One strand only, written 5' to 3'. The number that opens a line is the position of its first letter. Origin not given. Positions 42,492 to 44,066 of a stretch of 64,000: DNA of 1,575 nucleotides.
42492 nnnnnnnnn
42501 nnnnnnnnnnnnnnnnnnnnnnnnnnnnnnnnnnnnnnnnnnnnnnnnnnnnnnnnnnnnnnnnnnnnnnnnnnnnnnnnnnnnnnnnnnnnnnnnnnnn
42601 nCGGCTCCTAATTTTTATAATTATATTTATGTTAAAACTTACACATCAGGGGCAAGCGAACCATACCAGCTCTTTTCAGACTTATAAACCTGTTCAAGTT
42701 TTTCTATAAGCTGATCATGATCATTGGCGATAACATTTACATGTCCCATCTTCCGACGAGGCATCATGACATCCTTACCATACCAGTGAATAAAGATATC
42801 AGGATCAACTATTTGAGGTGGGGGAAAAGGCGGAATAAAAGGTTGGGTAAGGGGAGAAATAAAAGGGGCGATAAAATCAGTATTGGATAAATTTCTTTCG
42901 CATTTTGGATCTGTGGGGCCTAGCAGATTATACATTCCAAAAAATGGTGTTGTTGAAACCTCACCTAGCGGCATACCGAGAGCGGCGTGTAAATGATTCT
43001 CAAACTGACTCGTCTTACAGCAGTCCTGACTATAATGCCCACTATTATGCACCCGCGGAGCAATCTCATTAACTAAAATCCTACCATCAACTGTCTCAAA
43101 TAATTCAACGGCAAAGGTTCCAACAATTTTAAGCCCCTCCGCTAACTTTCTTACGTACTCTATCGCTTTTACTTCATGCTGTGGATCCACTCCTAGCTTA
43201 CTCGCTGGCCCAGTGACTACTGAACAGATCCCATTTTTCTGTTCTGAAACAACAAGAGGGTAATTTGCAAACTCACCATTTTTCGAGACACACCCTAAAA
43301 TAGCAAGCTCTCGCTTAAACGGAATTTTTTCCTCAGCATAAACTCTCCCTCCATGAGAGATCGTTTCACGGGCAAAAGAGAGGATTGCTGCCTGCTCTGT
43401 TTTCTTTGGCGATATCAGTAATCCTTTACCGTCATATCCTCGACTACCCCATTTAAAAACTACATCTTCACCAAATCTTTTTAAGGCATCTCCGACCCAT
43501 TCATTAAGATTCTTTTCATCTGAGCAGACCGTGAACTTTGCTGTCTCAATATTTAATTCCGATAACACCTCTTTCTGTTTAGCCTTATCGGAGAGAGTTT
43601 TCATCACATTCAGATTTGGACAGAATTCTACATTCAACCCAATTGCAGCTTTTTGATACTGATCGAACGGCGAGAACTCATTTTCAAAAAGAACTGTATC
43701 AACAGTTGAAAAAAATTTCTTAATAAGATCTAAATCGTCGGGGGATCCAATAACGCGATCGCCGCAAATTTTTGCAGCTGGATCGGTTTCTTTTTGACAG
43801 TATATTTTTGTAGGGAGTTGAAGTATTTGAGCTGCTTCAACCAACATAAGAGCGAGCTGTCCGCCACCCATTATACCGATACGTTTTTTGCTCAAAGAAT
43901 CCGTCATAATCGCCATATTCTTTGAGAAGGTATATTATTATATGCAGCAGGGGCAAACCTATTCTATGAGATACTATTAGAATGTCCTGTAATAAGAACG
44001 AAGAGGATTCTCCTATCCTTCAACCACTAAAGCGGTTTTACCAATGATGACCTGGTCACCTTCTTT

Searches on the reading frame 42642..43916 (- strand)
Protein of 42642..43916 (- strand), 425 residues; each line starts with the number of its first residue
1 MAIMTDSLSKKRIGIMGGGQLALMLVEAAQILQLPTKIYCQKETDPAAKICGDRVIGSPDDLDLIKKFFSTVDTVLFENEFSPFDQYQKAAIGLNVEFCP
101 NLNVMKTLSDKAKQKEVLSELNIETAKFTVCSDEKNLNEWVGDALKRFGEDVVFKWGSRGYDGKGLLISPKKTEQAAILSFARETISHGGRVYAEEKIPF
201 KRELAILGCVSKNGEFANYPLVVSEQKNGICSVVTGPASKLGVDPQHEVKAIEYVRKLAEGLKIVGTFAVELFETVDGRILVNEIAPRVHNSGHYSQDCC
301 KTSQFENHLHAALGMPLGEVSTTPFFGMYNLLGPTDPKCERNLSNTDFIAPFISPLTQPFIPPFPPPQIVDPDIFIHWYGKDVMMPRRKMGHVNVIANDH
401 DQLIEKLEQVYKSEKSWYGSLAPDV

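Call 66: search_protein_families(library=pfam, max_evalue=0.00001, proteins=[window:42642-43916:-])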
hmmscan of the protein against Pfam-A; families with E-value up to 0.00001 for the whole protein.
window:42642-43916:- (425 aa): 3 families
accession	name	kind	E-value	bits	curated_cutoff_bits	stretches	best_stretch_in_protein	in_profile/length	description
PF02222.28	ATP-grasp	-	6.3e-44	150.2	27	1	117-305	2-179/179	ATP-grasp domain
PF17769.7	PurK_C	-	3.3e-13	49.6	22.6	1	328-406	3-56/56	Phosphoribosylaminoimidazole carboxylase C-terminal domain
PF22660.2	RS_preATP-grasp-like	-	3.4e-12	47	27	1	11-88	2-79/98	Ribonucleotide synthetase preATP-grasp domain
